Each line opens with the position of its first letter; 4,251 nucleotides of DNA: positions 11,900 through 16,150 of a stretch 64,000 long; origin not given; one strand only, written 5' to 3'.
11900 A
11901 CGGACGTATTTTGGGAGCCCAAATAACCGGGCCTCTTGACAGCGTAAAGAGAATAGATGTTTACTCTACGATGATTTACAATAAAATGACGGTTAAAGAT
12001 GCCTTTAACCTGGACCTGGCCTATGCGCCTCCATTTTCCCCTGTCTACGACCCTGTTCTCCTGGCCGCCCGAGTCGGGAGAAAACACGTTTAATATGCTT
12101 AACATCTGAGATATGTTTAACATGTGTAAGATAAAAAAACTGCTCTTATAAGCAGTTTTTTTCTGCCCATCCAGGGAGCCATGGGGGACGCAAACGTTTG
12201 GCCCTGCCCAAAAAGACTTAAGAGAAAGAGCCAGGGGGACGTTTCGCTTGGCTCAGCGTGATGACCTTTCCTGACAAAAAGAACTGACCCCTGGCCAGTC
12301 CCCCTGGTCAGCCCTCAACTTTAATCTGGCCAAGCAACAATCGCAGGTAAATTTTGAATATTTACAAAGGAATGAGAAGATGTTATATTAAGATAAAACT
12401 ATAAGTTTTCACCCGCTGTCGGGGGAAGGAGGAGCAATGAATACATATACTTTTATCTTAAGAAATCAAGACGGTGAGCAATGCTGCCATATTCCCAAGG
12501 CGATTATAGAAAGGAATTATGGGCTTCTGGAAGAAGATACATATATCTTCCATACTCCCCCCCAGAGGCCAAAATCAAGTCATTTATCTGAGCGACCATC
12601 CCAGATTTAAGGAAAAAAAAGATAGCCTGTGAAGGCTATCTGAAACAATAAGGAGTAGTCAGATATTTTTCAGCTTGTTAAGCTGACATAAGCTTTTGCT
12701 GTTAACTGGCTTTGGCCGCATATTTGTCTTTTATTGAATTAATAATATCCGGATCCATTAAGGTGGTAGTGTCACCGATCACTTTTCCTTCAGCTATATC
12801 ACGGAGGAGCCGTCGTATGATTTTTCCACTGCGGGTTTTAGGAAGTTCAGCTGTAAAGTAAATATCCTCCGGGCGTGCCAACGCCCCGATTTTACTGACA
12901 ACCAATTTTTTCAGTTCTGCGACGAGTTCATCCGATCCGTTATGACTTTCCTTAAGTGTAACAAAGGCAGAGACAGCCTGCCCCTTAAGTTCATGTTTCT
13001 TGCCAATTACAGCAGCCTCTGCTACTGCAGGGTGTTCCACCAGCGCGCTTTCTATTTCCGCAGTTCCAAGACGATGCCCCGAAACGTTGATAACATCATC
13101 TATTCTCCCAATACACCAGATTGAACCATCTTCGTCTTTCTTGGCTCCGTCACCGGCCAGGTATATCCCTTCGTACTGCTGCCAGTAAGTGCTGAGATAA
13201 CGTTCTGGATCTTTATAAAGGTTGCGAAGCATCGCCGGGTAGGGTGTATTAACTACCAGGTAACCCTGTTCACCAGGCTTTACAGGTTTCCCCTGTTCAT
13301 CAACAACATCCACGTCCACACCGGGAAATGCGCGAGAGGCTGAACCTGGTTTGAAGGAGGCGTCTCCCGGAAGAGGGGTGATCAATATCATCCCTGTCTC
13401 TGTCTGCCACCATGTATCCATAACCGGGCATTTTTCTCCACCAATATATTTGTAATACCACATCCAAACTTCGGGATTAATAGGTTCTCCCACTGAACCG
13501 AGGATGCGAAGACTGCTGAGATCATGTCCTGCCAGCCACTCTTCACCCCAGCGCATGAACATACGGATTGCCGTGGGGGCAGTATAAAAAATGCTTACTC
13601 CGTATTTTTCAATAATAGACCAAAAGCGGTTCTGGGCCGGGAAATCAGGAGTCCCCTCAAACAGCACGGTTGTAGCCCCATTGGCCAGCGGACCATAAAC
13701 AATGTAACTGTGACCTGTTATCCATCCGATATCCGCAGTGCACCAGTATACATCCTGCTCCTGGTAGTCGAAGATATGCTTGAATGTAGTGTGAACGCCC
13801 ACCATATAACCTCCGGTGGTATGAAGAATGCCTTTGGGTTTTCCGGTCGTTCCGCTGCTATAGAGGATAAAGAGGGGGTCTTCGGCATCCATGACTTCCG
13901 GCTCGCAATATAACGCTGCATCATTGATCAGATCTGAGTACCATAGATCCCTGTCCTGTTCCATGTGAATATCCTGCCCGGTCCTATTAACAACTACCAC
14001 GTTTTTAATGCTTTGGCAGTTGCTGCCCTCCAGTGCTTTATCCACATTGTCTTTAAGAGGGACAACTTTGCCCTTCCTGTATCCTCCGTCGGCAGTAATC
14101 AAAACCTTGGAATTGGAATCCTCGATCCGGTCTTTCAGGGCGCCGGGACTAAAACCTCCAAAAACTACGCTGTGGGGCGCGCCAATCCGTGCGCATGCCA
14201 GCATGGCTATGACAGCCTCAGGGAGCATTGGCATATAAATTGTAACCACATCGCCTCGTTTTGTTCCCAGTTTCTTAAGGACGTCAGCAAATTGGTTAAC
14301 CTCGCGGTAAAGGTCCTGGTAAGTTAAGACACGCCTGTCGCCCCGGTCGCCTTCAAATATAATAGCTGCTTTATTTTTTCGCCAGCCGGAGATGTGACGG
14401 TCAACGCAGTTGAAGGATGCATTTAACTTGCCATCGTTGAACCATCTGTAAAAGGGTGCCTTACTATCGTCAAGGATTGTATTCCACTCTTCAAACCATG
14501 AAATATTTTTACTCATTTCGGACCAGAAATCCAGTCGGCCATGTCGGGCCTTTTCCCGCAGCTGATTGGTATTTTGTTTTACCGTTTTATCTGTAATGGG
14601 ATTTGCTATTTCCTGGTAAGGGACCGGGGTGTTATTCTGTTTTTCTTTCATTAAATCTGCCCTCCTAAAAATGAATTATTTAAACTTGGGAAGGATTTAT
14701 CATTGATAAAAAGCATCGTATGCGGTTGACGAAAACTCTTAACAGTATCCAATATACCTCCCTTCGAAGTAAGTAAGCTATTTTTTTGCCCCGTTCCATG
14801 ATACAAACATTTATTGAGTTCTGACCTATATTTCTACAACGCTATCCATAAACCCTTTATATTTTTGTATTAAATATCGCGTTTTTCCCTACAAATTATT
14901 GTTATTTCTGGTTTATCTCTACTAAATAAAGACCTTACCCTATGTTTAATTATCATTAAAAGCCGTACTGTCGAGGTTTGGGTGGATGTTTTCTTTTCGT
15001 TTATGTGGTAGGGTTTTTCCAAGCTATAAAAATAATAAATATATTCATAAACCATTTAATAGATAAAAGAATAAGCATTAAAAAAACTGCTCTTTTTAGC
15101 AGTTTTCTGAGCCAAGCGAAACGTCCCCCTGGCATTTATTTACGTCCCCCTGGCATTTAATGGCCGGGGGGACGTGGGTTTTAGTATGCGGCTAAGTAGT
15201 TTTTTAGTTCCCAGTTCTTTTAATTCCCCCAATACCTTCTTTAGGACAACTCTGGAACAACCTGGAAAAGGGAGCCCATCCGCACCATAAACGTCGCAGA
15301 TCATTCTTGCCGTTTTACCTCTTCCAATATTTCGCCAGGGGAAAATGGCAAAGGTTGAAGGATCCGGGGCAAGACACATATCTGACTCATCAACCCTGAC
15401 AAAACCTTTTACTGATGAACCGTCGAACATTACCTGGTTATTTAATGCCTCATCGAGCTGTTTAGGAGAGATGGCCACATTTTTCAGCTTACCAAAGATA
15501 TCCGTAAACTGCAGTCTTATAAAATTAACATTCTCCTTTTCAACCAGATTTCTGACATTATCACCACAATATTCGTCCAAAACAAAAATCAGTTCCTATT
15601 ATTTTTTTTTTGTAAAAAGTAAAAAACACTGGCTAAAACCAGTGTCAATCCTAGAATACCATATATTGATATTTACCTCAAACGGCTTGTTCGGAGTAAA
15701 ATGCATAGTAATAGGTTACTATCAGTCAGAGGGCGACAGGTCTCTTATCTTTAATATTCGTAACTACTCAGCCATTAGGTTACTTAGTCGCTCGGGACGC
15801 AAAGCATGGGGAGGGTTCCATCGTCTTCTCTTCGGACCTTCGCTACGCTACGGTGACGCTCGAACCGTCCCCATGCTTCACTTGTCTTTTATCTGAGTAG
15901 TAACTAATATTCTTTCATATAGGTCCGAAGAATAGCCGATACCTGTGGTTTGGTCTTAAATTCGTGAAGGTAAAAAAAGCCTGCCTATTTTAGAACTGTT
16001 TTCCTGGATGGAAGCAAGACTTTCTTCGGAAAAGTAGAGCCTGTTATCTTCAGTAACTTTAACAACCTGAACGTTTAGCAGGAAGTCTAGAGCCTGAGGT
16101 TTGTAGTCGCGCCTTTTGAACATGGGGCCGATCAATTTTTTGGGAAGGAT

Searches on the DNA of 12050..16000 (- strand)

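Call 53: search_rna_families(source=window, start=12050, end=16000, threshold=evalue, max_evalue=1)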
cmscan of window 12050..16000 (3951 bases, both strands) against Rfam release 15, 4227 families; matches with E-value up to 1: 0.
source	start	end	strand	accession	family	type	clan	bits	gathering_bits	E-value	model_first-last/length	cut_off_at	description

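Call 82: search_with_rna_model(model_id=R1, sources=[L009, L010, L011, L012, L013, L014], filters=off, max_evalue=1)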
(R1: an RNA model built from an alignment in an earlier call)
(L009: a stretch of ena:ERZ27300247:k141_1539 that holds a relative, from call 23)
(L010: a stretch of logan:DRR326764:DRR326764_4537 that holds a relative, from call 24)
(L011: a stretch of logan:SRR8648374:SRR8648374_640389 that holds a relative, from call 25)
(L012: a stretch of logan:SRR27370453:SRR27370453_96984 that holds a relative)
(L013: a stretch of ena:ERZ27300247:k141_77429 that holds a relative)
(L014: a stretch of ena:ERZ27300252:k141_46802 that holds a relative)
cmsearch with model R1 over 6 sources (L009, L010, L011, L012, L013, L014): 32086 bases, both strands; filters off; matches with E-value up to 1: 6.
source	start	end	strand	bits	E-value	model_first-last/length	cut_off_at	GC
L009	4286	4308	+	36.2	1.1e-09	1-23/23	no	0.7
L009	225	247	-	35.9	1.3e-09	1-23/23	no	0.74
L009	4317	4339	+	26.7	1.8e-06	1-23/23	no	0.61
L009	1457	1479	+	26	3.3e-06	1-23/23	no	0.61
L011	2903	2935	+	16.3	0.0067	1-23/23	no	0.67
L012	11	26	+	10.6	0.58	1-23/23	no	0.75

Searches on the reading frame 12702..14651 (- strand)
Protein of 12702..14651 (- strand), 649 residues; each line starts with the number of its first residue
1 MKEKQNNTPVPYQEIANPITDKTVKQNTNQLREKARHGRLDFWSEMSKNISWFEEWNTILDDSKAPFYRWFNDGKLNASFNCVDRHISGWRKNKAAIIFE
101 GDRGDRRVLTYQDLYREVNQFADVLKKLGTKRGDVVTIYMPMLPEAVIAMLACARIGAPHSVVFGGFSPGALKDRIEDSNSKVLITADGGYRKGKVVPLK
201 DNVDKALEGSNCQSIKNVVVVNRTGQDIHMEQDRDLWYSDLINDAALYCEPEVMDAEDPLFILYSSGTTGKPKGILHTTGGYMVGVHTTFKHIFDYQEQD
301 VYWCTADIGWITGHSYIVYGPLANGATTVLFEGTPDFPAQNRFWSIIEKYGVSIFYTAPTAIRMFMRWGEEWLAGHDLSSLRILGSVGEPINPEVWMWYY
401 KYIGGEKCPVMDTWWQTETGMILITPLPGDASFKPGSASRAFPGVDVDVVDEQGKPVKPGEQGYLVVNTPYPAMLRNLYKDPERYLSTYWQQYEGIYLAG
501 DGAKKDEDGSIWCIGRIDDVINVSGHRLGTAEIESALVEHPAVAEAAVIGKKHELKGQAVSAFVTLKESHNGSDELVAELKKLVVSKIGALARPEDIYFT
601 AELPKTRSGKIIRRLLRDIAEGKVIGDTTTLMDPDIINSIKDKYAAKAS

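Call 11: search_protein_families(library=pfam, proteins=[window:12702-14651:-])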
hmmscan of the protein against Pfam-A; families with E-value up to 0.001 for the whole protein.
window:12702-14651:- (649 aa): 3 families
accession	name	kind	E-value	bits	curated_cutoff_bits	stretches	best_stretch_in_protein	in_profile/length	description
PF00501.34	AMP-binding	-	5.1e-91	305.8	29.9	1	91-471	9-378/384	AMP-binding enzyme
PF13193.12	AMP-binding_C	-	7.1e-27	94.6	24.5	1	532-610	1-76/76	AMP-binding enzyme C-terminal domain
PF16177.11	ACAS_N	-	5.3e-16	58.6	27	1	31-82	4-55/55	Acetyl-coenzyme A synthetase N-terminus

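Call 12: find_encoding_contigs(protein=window:12702-14651:-, flank=10000, max_places=6)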
Protein window:12702-14651:- (649 aa): 1 contig read that carries it; 1 place shown.
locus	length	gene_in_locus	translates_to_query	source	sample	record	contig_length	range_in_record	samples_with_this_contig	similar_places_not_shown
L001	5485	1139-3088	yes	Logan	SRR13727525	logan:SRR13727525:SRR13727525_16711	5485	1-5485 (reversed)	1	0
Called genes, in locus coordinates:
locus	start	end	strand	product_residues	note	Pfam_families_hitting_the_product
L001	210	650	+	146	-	PF03951:Gln-synt_N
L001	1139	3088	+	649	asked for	PF16177:ACAS_N, PF00501:AMP-binding, PF13193:AMP-binding_C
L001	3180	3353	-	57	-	-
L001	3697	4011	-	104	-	PF02852:Pyr_redox_dim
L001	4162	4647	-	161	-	PF07992:Pyr_redox_2, PF13738:Pyr_redox_3, PF00070:Pyr_redox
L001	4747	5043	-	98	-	PF07992:Pyr_redox_2 (weak)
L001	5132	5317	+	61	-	-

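Call 22: find_homologous_proteins(query=window:12702-14651:-, max_evalue=1e-100)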
Query window:12702-14651:- (649 aa): 8000 proteins with E <= 1e-100 among 8000 candidates; the best 120 are listed.
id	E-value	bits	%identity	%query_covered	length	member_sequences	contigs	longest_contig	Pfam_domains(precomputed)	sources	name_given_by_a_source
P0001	0.0e+0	1525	100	100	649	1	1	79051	PF16177.12,PF00501.35,PF13193.13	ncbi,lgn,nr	ncbi:MAG: acetate--CoA ligase [Bacillota bacterium]|nr:acetate--CoA ligase [Bacillota bacterium]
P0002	0.0e+0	1401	91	100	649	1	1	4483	PF16177.12,PF00501.35,PF13193.13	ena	-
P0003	0.0e+0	1228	80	98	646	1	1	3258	PF16177.12,PF00501.35,PF13193.13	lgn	-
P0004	0.0e+0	1198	75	100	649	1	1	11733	PF16177.12,PF00501.35,PF13193.13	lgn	-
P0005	0.0e+0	1190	75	100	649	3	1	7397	PF16177.12,PF00501.35,PF13193.13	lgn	-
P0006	0.0e+0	1175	75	99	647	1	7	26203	PF16177.12,PF00501.35,PF13193.13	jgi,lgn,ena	-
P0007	0.0e+0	1170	75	99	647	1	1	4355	PF16177.12,PF00501.35,PF13193.13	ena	-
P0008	0.0e+0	1169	75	99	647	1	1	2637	PF16177.12,PF00501.35,PF13193.13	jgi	jgi:acetyl-CoA synthetase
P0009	0.0e+0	1169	75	99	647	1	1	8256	PF16177.12,PF00501.35,PF13193.13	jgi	jgi:acetyl-CoA synthetase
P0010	0.0e+0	1168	75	99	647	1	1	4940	PF16177.12,PF00501.35,PF13193.13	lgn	-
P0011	0.0e+0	1168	75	99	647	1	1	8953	PF16177.12,PF00501.35,PF13193.13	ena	-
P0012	0.0e+0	1168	75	99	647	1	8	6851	PF16177.12,PF00501.35,PF13193.13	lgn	-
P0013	0.0e+0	1168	75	99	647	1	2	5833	PF16177.12,PF00501.35,PF13193.13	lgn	-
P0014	0.0e+0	1168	75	99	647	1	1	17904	PF16177.12,PF00501.35,PF13193.13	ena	-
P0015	0.0e+0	1167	75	99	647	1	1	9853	PF16177.12,PF00501.35,PF13193.13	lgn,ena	-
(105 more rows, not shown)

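Call 23: find_encoding_contigs(protein=P0002, flank=10000, max_places=4)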
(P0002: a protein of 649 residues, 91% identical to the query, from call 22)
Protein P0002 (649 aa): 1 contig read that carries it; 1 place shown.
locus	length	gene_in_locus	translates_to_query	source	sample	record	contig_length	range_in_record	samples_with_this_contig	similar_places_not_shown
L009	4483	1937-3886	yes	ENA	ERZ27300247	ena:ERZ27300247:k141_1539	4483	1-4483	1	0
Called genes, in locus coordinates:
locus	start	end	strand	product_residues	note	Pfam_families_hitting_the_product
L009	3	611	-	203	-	?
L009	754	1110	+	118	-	-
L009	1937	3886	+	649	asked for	PF16177:ACAS_N, PF00501:AMP-binding, PF13193:AMP-binding_C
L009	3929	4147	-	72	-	-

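Call 24: find_encoding_contigs(protein=P0004, flank=10000, max_places=4)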
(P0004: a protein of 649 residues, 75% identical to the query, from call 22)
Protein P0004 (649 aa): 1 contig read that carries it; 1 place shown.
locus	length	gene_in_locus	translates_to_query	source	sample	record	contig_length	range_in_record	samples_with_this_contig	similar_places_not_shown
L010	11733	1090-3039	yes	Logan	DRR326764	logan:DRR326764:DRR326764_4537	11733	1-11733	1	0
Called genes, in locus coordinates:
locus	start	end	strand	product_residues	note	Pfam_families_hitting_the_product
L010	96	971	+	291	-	PF04055:Radical_SAM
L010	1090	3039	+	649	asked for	PF16177:ACAS_N, PF00501:AMP-binding, PF13193:AMP-binding_C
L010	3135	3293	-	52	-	-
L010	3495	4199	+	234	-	PF04542:Sigma70_r2, PF04545:Sigma70_r4, PF01381:HTH_3 (weak)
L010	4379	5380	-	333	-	PF07992:Pyr_redox_2, PF21706:FCSD_central (faint), PF07992:Pyr_redox_2 (weak)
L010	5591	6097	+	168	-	PF09419:PGP_phosphatase (weak), PF00702:Hydrolase, PF13419:HAD_2 (weak), PF13242:Hydrolase_like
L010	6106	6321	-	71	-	-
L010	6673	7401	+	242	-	PF06750:A24_N_bact (faint), PF01478:Peptidase_A24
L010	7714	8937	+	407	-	PF00437:T2SSE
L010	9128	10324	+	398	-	PF00482:T2SSF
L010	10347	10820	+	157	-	PF07963:N_methyl (weak), PF08334:T2SSG, PF22434:PilW_C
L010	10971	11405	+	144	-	PF07963:N_methyl (weak)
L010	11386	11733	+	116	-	?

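Call 25: find_encoding_contigs(protein=P0003, flank=10000, max_places=4)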
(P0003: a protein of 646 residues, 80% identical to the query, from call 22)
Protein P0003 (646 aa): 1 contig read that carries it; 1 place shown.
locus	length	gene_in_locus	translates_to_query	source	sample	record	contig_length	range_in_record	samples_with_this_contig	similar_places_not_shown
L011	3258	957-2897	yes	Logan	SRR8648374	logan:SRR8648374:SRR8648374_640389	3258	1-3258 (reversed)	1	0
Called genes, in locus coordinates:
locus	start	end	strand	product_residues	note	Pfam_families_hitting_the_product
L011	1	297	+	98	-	?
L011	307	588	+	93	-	PF13183:Fer4_8 (faint), PF25160:LdpA_Fe-S-bd (faint), PF00037:Fer4 (weak), PF12837:Fer4_6 (weak), PF13237:Fer4_10, PF14697:Fer4_21 (weak), PF12838:Fer4_7, PF13187:Fer4_9, +3 more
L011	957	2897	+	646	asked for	PF16177:ACAS_N, PF00501:AMP-binding, PF13193:AMP-binding_C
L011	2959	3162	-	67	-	-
